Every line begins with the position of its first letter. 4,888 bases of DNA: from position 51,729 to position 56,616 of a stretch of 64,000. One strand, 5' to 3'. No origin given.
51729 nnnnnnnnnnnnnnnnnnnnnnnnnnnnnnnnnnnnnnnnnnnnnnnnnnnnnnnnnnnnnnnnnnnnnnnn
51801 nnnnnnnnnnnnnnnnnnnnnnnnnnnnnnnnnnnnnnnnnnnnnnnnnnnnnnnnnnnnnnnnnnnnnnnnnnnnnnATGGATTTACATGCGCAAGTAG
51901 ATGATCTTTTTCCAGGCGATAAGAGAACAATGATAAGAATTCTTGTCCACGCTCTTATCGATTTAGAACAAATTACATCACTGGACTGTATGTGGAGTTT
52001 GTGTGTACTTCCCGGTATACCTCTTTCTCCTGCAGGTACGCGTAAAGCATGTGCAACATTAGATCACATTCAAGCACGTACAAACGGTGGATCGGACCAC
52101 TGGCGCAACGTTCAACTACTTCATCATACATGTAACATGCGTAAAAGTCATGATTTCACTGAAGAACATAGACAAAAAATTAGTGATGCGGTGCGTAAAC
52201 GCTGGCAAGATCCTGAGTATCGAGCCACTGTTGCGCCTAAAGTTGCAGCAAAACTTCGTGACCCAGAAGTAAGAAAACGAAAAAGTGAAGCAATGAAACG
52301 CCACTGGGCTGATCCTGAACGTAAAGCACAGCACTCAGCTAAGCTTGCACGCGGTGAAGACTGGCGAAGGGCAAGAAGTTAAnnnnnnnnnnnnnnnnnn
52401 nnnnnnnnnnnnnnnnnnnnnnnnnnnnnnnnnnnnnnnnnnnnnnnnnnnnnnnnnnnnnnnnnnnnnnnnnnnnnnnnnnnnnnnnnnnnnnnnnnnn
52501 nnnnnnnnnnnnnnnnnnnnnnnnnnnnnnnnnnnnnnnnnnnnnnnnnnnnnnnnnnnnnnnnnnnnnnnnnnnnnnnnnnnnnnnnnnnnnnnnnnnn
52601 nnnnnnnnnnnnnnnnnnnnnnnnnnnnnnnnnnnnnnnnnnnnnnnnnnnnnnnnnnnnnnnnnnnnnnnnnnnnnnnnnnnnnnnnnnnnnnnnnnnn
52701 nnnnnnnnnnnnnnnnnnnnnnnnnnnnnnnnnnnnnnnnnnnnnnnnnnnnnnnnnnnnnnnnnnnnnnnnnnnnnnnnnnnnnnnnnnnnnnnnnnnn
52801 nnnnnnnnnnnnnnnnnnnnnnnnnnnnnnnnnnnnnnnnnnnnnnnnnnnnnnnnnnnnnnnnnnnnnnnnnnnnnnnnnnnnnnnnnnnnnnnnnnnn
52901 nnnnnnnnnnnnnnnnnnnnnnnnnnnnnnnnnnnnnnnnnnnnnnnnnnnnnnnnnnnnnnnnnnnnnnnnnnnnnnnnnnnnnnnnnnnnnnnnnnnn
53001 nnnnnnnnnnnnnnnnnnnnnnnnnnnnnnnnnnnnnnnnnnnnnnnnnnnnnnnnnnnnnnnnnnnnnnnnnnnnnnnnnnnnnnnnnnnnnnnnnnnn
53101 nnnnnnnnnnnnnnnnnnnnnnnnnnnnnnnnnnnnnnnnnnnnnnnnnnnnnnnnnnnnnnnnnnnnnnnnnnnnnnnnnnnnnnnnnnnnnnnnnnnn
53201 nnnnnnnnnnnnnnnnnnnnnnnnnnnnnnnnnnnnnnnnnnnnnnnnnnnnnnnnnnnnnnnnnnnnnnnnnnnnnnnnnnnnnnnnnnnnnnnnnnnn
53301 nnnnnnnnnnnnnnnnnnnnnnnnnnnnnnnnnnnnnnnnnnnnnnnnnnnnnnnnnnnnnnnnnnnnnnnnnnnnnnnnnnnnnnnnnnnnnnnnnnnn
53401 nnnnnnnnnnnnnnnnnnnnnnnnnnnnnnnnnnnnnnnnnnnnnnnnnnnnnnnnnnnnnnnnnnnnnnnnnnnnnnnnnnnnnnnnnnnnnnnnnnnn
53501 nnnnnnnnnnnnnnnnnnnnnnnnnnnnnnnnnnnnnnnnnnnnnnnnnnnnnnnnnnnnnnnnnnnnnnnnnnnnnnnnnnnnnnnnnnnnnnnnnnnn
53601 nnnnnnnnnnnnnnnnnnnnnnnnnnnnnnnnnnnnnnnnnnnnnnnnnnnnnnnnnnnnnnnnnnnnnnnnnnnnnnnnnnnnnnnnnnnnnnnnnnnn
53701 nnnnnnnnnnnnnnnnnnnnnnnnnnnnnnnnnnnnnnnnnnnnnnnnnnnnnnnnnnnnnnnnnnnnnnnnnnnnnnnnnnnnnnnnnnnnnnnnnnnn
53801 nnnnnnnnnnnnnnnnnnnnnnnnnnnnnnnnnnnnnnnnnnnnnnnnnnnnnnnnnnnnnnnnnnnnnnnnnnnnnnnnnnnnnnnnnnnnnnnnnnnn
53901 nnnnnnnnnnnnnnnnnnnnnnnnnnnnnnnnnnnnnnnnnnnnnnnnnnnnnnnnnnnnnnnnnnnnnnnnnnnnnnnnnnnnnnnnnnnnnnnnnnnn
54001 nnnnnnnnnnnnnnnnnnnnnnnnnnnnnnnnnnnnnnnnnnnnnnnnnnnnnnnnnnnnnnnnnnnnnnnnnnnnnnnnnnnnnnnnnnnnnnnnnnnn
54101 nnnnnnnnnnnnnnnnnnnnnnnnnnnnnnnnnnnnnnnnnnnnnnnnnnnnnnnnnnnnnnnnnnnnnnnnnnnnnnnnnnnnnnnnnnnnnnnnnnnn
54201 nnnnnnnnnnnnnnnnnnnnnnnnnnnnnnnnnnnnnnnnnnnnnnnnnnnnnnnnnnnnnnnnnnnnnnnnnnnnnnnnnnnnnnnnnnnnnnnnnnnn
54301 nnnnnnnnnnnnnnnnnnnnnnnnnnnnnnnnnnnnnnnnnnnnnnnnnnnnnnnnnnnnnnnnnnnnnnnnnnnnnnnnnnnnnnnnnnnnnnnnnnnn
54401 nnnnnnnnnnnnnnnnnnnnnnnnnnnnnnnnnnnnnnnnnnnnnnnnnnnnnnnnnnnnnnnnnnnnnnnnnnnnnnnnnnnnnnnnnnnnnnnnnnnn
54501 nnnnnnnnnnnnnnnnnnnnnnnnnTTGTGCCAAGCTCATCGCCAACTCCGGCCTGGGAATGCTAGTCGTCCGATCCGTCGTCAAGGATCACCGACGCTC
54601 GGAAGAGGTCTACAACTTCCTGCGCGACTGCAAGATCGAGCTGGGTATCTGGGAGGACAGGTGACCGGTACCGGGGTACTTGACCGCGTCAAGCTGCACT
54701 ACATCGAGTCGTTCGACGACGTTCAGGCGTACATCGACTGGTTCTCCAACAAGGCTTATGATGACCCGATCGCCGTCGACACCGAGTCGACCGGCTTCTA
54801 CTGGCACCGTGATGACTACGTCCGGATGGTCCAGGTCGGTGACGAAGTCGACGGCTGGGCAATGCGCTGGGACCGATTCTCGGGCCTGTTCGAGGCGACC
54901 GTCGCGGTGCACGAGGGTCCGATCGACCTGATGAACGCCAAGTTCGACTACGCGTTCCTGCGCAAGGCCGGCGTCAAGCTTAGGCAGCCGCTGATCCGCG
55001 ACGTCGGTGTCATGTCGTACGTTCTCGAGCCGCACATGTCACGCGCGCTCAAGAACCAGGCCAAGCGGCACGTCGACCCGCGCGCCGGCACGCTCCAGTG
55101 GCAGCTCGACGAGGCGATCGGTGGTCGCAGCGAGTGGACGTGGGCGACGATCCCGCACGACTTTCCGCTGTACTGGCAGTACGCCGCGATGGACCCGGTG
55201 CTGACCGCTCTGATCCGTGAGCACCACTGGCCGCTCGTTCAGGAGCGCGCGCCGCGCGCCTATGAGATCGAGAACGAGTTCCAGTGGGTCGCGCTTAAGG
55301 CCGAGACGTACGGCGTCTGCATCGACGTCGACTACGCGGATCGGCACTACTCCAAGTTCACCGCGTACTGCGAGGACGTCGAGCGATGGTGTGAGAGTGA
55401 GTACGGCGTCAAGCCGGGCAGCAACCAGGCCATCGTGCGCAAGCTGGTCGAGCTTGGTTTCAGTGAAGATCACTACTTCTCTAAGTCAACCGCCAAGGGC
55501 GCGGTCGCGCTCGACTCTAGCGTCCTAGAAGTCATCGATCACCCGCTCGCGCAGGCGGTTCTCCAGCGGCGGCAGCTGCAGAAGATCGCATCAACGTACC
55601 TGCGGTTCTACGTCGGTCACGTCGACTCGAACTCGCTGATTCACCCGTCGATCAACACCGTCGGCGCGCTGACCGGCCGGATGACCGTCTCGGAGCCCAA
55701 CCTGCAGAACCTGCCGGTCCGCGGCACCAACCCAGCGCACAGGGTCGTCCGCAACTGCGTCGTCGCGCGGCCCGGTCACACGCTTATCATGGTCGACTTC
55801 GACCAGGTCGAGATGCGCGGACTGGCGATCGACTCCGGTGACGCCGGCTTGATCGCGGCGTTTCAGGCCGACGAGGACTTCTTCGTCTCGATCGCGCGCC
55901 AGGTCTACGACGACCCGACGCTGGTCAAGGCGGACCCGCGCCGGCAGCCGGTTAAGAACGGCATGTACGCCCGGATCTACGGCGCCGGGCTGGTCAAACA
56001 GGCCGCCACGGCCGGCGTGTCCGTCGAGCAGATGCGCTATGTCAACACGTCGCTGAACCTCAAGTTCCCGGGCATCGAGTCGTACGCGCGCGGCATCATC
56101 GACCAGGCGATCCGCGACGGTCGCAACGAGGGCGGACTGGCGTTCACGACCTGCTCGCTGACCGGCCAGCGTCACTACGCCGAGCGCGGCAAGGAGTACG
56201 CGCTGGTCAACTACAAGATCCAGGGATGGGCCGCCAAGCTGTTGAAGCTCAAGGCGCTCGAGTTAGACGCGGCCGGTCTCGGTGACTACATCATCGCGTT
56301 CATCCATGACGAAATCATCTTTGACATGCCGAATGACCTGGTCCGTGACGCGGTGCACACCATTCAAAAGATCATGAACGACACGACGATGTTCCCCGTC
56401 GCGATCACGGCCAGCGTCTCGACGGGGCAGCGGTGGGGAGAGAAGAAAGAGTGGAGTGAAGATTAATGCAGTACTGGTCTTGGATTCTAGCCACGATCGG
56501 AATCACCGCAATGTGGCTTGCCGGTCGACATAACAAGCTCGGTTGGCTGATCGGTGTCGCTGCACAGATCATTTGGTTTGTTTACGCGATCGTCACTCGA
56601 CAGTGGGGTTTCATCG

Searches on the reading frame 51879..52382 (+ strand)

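Call 36: search_protein_families(library=pfam, proteins=[window:51879-52382:+], max_evalue=0.001)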
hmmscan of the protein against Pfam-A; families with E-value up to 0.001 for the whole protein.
window:51879-52382:+ (167 aa): 2 families
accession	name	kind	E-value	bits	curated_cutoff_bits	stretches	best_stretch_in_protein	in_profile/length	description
PF01844.29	HNH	-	5.1e-07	30.2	21.4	1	57-91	12-46/47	HNH endonuclease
PF14279.12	HNH_5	-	2.9e-05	24.4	27.5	1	59-100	13-54/56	HNH endonuclease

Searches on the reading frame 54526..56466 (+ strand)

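Call 36: search_protein_families(library=pfam, proteins=[window:54526-56466:+], max_evalue=0.001)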
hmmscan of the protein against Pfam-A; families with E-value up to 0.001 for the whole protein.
window:54526-56466:+ (646 aa): 2 families
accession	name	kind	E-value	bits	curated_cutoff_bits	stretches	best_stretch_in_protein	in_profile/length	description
PF00476.26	DNA_pol_A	-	6.2e-58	197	34.3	1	297-639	32-381/381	DNA polymerase family A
PF01612.26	DNA_pol_A_exo1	-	0.00042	20.6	23.6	0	71-233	12-167/173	3'-5' exonuclease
